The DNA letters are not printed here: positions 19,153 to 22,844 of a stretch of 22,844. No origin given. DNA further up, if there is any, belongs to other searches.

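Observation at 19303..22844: Giant ORF (more than 1,180 codons, runs off the window) is missing from the ORF track and masked by three antisense shadow ORFs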

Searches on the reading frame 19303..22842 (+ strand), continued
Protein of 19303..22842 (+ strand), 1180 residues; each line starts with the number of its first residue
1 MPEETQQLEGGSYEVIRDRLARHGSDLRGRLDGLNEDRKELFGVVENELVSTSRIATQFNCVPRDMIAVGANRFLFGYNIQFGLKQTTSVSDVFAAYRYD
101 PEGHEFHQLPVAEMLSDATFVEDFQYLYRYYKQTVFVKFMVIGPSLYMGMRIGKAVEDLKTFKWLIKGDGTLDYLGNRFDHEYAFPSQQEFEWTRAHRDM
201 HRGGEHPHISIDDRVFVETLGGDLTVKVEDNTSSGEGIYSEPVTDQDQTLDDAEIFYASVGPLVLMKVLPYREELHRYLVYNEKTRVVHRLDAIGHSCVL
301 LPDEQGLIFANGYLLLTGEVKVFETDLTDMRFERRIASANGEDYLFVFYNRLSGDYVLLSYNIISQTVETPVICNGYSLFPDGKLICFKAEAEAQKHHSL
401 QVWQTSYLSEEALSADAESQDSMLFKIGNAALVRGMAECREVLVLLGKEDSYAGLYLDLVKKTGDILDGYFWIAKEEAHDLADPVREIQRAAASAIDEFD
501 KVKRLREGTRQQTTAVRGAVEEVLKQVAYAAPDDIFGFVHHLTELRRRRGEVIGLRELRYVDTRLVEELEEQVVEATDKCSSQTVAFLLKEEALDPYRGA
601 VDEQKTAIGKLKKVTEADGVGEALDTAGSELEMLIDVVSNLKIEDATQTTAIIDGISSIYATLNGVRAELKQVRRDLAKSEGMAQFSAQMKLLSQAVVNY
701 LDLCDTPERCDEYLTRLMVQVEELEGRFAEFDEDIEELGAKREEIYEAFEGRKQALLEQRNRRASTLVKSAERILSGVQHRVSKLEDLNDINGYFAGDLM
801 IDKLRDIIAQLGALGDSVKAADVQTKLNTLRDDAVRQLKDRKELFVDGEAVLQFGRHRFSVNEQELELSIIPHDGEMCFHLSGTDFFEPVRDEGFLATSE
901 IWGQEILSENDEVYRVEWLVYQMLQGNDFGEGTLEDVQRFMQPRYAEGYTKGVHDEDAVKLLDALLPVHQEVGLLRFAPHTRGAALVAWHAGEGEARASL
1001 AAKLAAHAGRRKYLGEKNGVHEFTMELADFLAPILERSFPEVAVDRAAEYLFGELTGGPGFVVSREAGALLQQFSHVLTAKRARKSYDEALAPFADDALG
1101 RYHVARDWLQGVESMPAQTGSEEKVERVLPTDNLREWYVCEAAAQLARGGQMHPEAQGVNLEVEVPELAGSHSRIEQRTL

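Call 9: find_encoding_contigs(protein=P0001, flank=10000, max_places=4)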
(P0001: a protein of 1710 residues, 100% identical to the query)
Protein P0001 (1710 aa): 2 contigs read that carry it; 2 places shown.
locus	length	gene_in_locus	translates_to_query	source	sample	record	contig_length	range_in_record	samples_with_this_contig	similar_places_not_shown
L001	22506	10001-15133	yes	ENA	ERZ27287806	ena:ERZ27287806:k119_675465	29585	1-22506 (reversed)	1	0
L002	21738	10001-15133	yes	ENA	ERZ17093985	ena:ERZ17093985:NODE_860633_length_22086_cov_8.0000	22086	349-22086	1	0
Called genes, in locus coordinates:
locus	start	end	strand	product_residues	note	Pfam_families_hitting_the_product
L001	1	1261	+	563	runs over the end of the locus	PF01368:DHH, PF02272:DHHA1, PF17768:RecJ_OB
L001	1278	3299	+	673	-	PF17191:RecG_wedge, PF00270:DEAD, PF04851:ResIII, PF00271:Helicase_C, PF19833:RecG_dom3_C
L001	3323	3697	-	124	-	PF00903:Glyoxalase, PF13669:Glyoxalase_4 (weak)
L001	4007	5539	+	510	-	PF12704:MacB_PCD, PF02687:FtsX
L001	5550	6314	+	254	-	PF14237:GYF_2 (weak), PF06271:RDD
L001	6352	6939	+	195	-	PF13482:RNase_H_2 (weak)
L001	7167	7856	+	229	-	-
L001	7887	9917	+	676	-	-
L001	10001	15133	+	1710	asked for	PF12458:DUF3686, PF25472:DUF7902, PF00004:AAA (weak), PF05496:RuvB_N (faint)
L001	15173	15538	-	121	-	-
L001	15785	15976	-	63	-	-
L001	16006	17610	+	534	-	PF08447:PAS_3, PF00989:PAS (weak), PF08448:PAS_4, PF13426:PAS_9 (weak), PF07228:SpoIIE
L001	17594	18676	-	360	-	PF00188:CAP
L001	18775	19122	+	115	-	PF02261:Asp_decarbox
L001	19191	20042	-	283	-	-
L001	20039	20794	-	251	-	-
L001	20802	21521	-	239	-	-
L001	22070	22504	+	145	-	?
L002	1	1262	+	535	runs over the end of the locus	?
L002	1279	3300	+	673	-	PF17191:RecG_wedge, PF00270:DEAD, PF04851:ResIII, PF00271:Helicase_C, PF19833:RecG_dom3_C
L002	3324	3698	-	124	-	PF00903:Glyoxalase, PF13669:Glyoxalase_4 (weak)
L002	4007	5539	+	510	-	PF12704:MacB_PCD, PF02687:FtsX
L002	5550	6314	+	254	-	PF14237:GYF_2 (weak), PF06271:RDD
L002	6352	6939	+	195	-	PF13482:RNase_H_2 (weak)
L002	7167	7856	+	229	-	-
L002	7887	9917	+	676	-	-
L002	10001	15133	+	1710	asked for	PF12458:DUF3686, PF25472:DUF7902, PF00004:AAA (weak), PF05496:RuvB_N (faint)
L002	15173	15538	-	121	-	-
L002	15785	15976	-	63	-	-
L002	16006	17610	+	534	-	PF08447:PAS_3, PF00989:PAS (weak), PF08448:PAS_4, PF13426:PAS_9 (weak), PF07228:SpoIIE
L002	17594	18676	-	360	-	PF00188:CAP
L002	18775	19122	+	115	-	PF02261:Asp_decarbox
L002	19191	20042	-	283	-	-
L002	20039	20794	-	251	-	-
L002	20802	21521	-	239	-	-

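Call 10: search_protein_families(library=pfam, proteins=[P0001], max_evalue=0.1)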
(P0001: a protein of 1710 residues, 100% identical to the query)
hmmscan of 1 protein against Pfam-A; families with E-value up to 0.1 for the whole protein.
P0001 (1710 aa): 8 families
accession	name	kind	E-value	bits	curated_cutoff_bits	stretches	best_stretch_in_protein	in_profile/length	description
PF12458.13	DUF3686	-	8.4e-184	611.7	25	1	26-471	1-448/448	ATPase involved in DNA repair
PF25472.1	DUF7902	-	6.4e-28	97.2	26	1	592-675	1-84/85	Domain of unknown function (DUF7902)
PF00004.35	AAA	-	6.2e-07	30.4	21.2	1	1270-1306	1-37/131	ATPase family associated with various cellular activities (AAA)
PF05496.18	RuvB_N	-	1.5e-05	25.3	27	1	1255-1305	21-71/159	Holliday junction DNA helicase RuvB P-loop domain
PF07728.20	AAA_5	-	0.00011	22.7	22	1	1270-1394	2-126/139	AAA domain (dynein-related subfamily)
PF13401.12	AAA_22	-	0.00013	22.7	27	1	1267-1360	5-109/130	AAA domain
PF13191.12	AAA_16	-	0.085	13.8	32.6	0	1262-1293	19-50/167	AAA ATPase domain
PF13207.12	AAA_17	-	0.097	13.4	27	0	1275-1297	3-25/136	AAA domain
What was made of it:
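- On MoxR / AAA_5 clade: AAA_5 scores 22.7 bits against a cut-off of 22 (call 10).
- Pfam AAA_5 (the dynein/MoxR subfamily) matches aa 1270-1394 almost end to end, at E 1e-4 and 22.7 bits against a cut-off of 22 (call 10).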

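Call 11: search_solved_structures(query=P0001, max_evalue=0.01)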
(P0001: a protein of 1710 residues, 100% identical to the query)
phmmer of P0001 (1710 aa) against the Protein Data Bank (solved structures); distinct sequences matched with E-value up to 0.01: 66 (the best 60 are shown).
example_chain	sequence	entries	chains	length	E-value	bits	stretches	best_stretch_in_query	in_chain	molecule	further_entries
5vc7_A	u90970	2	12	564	1.4e-05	25.8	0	1268-1305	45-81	VCP-like ATPase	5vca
5g4g_A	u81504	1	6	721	2.6e-05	25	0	1268-1305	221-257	VCP-LIKE ATPASE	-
5g4f_A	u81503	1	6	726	2.7e-05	24.9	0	1268-1305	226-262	VCP-LIKE ATPASE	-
7wub_C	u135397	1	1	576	9.3e-05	23.2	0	1270-1326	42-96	Transitional endoplasmic reticulum ATPase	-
7wub_D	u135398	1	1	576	9.3e-05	23.1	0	1270-1326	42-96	Transitional endoplasmic reticulum ATPase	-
6chs_H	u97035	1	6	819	9.3e-05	23.1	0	1268-1340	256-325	Putative cell division control protein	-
6mck_A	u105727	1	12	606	0.00011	23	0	1270-1326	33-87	Transitional endoplasmic reticulum ATPase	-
7lmy_A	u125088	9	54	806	0.00015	22.5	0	1268-1326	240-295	Transitional endoplasmic reticulum ATPase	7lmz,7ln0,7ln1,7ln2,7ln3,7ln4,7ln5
7rlb_A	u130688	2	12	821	0.00015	22.4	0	1268-1326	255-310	Transitional endoplasmic reticulum ATPase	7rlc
7rlj_A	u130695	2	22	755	0.00017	22.2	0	1270-1326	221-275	Transitional endoplasmic reticulum ATPase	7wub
8yka_A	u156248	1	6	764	0.00018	22.2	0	1270-1326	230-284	Transitional endoplasmic reticulum ATPase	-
5c18_A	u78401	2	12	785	0.00019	22.1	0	1270-1326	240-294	Transitional endoplasmic reticulum ATPase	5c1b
7y4w_A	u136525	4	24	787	0.00019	22.1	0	1270-1326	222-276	Transitional endoplasmic reticulum ATPase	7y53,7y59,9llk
9m4n_A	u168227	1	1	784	0.0002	22.1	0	1268-1327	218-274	Cell division control protein 48 homolog A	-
5c19_A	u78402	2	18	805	0.0002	22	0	1270-1326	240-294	Transitional endoplasmic reticulum ATPase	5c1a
10qq_A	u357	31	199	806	0.0002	22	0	1270-1326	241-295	Transitional endoplasmic reticulum ATPase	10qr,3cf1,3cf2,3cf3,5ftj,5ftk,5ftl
7k57_A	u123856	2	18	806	0.0002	22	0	1270-1326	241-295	Transitional endoplasmic reticulum ATPase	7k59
7bp9_A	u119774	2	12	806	0.0002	22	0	1270-1326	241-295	Transitional endoplasmic reticulum ATPase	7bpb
7bp8_A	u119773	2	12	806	0.0002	22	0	1270-1326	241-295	Transitional endoplasmic reticulum ATPase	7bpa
7rlh_A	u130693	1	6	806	0.0002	22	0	1270-1326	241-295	Transitional endoplasmic reticulum ATPase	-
7rlf_A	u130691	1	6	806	0.0002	22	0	1270-1326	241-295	Transitional endoplasmic reticulum ATPase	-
7l5w_A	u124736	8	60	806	0.0002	22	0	1270-1326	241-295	Transitional endoplasmic reticulum ATPase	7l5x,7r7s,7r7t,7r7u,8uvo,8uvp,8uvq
7mdm_B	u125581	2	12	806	0.0002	22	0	1270-1326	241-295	Transitional endoplasmic reticulum ATPase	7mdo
5ifw_B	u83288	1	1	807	0.0002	22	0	1270-1326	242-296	Transitional endoplasmic reticulum ATPase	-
9yrc_A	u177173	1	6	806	0.00021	22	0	1270-1326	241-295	Transitional endoplasmic reticulum ATPase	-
7vcs_A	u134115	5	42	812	0.00021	22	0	1270-1326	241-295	Transitional endoplasmic reticulum ATPase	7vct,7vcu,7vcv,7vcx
8b5r_A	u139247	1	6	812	0.00021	22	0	1270-1326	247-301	Transitional endoplasmic reticulum ATPase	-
1r7r_A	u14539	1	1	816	0.00021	22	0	1270-1326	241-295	Transitional endoplasmic reticulum ATPase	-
7rli_A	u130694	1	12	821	0.00021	22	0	1270-1326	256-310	Transitional endoplasmic reticulum ATPase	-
7rl9_A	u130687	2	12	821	0.00021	22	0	1270-1326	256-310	Transitional endoplasmic reticulum ATPase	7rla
7rlg_A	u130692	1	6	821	0.00021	22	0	1270-1326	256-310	Transitional endoplasmic reticulum ATPase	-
7rld_A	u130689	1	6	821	0.00021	22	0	1270-1326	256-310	Transitional endoplasmic reticulum ATPase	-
7rl7_A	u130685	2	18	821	0.00021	22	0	1270-1326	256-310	Transitional endoplasmic reticulum ATPase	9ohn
9bji_A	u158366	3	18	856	0.00021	22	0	1270-1303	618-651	Nuclear valosin-containing protein-like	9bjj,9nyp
11ta_A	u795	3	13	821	0.00021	22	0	1270-1326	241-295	Transitional endoplasmic reticulum ATPase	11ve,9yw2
9y08_A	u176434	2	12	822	0.00021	22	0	1270-1326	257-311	Transitional endoplasmic reticulum ATPase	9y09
9y06_A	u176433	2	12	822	0.00021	21.9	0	1270-1326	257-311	Transitional endoplasmic reticulum ATPase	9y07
9y0b_A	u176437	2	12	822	0.00021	21.9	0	1270-1326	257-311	Transitional endoplasmic reticulum ATPase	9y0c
9y03_A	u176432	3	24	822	0.00021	21.9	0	1270-1326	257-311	Transitional endoplasmic reticulum ATPase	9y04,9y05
7rl6_A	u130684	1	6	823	0.00021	21.9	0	1270-1326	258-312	Transitional endoplasmic reticulum ATPase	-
9m3v_A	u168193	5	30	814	0.00021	21.9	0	1268-1327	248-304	Cell division control protein 48 homolog A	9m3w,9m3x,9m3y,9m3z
9mpq_A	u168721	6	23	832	0.00022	21.9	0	1270-1326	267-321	Transitional endoplasmic reticulum ATPase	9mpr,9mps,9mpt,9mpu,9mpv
9ox9_A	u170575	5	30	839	0.00043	20.9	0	1268-1326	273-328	vesicle-fusing ATPase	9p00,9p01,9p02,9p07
9lgo_A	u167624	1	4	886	0.00096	19.8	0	1270-1304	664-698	ATPase family gene 2 protein homolog A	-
8rhn_K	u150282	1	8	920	0.001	19.7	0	1270-1304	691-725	ATPase family gene 2 protein homolog A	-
6oaa_B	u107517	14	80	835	0.0018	18.9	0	1268-1326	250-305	Cell division control protein 48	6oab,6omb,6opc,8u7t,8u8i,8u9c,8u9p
8dar_A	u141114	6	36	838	0.0018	18.9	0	1268-1326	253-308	Cell division control protein 48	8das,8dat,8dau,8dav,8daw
6oa9_A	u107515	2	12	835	0.0018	18.9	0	1268-1326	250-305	Cell division control protein 48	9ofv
8r0e_A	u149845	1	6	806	0.0023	18.5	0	1270-1326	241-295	Transitional endoplasmic reticulum ATPase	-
8pqx_A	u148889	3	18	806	0.0025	18.4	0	1270-1326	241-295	Transitional endoplasmic reticulum ATPase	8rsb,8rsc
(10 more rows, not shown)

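Call 32: search_protein_representatives(protein=window:19303-22842:+)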
Query: 1180 residues. Proteins with E-value up to 0.001 (for the whole library): 1370; up to 1e-10: 946; up to 1e-30: 436. The best 150 are listed.
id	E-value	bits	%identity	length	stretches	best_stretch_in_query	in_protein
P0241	0.0e+00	1405.0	58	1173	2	6-931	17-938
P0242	0.0e+00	1200.6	51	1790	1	7-1111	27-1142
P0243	0.0e+00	1074.4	47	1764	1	5-1115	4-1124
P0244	0.0e+00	1062.2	47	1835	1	8-1178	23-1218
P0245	0.0e+00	1019.2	44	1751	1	7-1112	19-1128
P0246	6.5e-291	984.5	48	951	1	2-926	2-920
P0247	1.5e-288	976.7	55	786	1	6-789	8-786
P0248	8.0e-280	947.8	44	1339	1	5-1098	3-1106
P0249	2.2e-276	936.4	43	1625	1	6-1110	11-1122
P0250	4.3e-274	928.8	41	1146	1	5-1111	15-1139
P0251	8.1e-274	927.9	47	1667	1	8-994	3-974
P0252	4.5e-272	922.1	41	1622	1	8-1093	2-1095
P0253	2.7e-270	916.2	42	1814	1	6-1090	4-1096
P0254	1.0e-266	904.3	43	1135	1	5-1105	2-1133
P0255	1.0e-263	894.4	40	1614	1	8-1117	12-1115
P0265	2.6e-252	856.7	40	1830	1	8-1115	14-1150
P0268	6.2e-247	838.9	38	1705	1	8-1180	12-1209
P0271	3.2e-241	819.9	40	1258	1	6-1180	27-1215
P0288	1.6e-213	728.3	36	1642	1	6-1180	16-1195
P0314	1.4e-173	596.0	40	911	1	289-1180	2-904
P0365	1.8e-128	446.6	32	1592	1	8-1116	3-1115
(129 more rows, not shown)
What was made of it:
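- On DUF3686-DUF7902-AAA+ ('DNA repair ATPase') protein family: Single matched stretches cover aa 5-1115 or more in representatives down to 28-30% identity (call 32).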
